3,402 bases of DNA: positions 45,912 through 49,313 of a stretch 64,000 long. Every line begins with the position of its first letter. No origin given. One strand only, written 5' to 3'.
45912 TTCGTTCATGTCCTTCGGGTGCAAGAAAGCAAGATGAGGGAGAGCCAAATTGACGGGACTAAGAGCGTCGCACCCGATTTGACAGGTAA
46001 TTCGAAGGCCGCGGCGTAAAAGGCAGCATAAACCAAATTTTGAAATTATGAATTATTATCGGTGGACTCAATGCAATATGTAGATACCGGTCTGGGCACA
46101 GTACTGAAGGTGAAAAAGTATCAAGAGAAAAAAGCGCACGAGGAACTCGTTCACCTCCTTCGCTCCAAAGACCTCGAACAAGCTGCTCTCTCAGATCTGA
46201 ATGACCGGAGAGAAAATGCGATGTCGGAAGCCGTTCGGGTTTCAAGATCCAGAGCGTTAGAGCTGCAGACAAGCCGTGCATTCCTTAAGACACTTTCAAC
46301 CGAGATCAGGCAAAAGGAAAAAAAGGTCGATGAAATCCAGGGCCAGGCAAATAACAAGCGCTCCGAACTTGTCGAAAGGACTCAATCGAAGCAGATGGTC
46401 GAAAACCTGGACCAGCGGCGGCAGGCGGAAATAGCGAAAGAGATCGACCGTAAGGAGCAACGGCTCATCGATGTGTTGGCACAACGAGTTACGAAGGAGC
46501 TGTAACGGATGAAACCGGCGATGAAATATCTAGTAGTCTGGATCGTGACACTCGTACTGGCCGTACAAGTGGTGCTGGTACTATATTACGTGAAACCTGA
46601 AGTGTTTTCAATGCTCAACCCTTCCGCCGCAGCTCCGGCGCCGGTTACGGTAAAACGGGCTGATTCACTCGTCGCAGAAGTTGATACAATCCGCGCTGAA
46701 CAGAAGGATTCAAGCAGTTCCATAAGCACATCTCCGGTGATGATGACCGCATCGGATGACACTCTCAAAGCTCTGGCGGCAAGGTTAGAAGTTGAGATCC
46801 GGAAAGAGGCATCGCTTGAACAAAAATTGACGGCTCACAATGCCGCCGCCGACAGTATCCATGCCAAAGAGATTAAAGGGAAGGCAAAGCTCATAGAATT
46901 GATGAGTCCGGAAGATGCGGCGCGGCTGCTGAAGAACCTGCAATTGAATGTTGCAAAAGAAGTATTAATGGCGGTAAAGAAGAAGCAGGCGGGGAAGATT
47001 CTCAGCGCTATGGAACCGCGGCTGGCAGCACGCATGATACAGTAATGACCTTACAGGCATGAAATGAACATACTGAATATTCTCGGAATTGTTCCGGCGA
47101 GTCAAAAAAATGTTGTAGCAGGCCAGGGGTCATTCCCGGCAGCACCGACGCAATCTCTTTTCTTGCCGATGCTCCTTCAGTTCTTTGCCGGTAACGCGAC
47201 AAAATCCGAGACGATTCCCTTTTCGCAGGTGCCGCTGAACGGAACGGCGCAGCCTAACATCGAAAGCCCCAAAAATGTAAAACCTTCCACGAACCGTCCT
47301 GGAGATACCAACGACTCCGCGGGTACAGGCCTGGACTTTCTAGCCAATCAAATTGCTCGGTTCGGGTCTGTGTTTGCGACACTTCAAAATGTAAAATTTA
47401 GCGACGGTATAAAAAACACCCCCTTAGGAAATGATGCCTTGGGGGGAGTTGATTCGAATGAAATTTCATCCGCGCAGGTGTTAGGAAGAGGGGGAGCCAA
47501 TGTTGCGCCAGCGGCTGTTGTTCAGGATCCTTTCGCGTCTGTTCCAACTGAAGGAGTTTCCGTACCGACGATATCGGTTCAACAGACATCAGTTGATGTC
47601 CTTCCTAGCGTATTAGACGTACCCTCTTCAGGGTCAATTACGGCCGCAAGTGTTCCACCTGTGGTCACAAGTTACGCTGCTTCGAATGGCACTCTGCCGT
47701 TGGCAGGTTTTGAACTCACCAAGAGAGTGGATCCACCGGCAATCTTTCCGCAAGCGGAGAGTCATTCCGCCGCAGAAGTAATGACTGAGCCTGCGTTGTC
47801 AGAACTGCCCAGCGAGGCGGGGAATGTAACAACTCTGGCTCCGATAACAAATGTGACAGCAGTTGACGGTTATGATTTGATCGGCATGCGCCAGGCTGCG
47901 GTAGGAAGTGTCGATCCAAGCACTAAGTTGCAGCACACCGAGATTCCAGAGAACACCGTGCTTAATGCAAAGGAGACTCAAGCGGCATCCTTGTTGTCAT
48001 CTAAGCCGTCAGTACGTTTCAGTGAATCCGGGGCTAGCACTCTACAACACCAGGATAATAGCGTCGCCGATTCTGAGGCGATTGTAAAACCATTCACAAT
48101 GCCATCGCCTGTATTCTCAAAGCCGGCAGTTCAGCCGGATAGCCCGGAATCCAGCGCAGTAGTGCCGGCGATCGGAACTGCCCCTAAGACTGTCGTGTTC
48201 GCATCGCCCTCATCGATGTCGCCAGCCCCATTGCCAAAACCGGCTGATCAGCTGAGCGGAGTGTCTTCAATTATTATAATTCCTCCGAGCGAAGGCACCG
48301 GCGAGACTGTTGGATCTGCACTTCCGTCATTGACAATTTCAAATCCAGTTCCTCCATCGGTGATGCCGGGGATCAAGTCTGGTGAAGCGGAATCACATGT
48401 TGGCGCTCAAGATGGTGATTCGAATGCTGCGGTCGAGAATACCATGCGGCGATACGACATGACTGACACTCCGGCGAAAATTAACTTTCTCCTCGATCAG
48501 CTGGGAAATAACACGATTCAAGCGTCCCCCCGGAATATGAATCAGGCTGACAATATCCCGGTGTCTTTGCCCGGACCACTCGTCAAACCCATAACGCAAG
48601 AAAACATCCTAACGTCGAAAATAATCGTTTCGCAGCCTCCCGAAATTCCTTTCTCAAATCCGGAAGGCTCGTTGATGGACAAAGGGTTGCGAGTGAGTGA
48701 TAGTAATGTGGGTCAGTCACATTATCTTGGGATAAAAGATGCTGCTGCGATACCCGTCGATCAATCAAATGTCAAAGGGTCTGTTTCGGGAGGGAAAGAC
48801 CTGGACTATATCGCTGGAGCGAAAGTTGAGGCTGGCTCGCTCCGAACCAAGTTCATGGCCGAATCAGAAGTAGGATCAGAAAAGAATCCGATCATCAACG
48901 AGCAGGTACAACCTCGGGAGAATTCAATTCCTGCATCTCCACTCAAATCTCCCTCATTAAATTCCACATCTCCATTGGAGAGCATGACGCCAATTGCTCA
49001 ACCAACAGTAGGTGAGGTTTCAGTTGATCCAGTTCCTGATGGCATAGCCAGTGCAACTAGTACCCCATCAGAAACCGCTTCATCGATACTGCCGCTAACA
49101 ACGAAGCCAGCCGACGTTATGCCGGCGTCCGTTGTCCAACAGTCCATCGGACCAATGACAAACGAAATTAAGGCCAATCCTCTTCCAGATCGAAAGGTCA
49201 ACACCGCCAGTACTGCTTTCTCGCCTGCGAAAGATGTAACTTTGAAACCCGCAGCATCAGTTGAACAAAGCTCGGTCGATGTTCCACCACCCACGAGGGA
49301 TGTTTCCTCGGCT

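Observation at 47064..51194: Giant 1376-aa FliK hook-length ruler with ~1150 aa of S/P/T/A-rich low complexity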

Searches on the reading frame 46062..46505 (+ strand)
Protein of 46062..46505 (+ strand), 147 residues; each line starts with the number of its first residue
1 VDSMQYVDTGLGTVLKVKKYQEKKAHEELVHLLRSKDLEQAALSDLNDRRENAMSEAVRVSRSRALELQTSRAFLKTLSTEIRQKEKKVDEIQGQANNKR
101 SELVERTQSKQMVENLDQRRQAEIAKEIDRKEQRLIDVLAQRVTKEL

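Call 4: search_protein_families(library=pfam, proteins=[window:46062-46505:+], max_evalue=0.01)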
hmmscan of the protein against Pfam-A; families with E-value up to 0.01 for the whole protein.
window:46062-46505:+ (147 aa): 1 family
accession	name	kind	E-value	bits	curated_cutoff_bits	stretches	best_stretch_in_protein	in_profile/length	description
PF02050.21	FliJ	-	1.6e-09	38.5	28.4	1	24-142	2-121/123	Flagellar FliJ protein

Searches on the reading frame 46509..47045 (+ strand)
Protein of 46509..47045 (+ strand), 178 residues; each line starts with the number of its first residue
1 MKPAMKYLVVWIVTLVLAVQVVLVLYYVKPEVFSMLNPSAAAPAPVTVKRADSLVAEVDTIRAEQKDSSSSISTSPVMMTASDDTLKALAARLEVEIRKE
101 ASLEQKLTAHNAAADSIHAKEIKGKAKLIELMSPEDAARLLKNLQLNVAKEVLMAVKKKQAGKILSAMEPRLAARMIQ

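Call 4: search_protein_families(library=pfam, proteins=[window:46509-47045:+], max_evalue=0.01)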
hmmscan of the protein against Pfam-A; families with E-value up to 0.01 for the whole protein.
window:46509-47045:+ (178 aa): 1 family
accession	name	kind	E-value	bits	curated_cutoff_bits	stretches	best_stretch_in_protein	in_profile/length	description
PF03448.22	MgtE_N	-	1e-05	26.5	25.9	1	112-168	41-97/102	MgtE intracellular N domain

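Call 42: search_protein_families(library=ncbifam, proteins=[window:46509-47042:+], max_evalue=0.01)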
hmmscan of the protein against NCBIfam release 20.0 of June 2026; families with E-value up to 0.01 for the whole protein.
window:46509-47042:+ (178 aa): 0 families

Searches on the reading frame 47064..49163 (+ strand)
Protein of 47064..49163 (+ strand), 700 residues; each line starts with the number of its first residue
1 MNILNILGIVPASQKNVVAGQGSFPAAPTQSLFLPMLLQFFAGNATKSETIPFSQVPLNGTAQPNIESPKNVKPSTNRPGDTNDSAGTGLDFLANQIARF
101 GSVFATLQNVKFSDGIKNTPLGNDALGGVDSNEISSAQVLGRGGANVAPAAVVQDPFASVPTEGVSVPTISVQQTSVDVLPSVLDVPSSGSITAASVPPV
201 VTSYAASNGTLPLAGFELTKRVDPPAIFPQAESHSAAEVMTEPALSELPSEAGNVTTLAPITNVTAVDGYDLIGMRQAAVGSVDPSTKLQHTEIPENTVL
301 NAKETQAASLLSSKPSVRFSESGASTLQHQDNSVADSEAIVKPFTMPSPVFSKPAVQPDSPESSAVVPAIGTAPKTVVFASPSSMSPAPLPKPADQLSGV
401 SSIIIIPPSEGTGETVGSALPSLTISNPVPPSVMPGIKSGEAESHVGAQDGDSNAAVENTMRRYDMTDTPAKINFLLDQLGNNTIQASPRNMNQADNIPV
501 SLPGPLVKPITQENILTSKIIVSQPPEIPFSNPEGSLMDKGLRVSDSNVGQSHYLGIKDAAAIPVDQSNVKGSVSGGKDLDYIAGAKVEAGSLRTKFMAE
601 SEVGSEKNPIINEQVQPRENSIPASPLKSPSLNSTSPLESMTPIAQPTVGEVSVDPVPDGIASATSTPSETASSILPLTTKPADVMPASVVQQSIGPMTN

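Call 52: predict_structure(alignment_id=A5)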
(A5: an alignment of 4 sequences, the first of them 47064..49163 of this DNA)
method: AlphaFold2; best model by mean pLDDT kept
length: 700 residues; sequences in the alignment: 4
mean_pLDDT: 32.8   pTM: 0.16
mean pLDDT of the five models: 32.8, 30.8, 28.0, 24.8, 24.0
residues with pLDDT >= 90: 0; 70-90: 0; 50-70: 22; < 50: 678
segments of 3 or more residues with pLDDT < 50: 13-31, 43-429, 431-700
pLDDT, mean of each block of 10 residues (from residue 1): 56 43 39 58 42 34 31 29 39 43 35 31 29 32 28 27 28 26 28 31 33 38 33 29 34 29 31 41 34 30 31 29 26 28 30 27 30 31 34 34 31 31 32 32 29 31 31 38 35 34 30 33 34 30 28 37 34 32 31 30 30 32 35 30 31 31 28 27 31 34
secondary structure, 60 per line:
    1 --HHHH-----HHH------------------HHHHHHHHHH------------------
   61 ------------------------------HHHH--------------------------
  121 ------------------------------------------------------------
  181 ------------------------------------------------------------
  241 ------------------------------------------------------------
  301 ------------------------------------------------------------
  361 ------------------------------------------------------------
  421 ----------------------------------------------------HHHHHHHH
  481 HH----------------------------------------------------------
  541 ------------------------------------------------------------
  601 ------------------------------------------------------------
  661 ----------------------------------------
elements in order (helices of 4 or more, strands of 3 or more residues): H3-6 H33-42 H91-94 H473-482
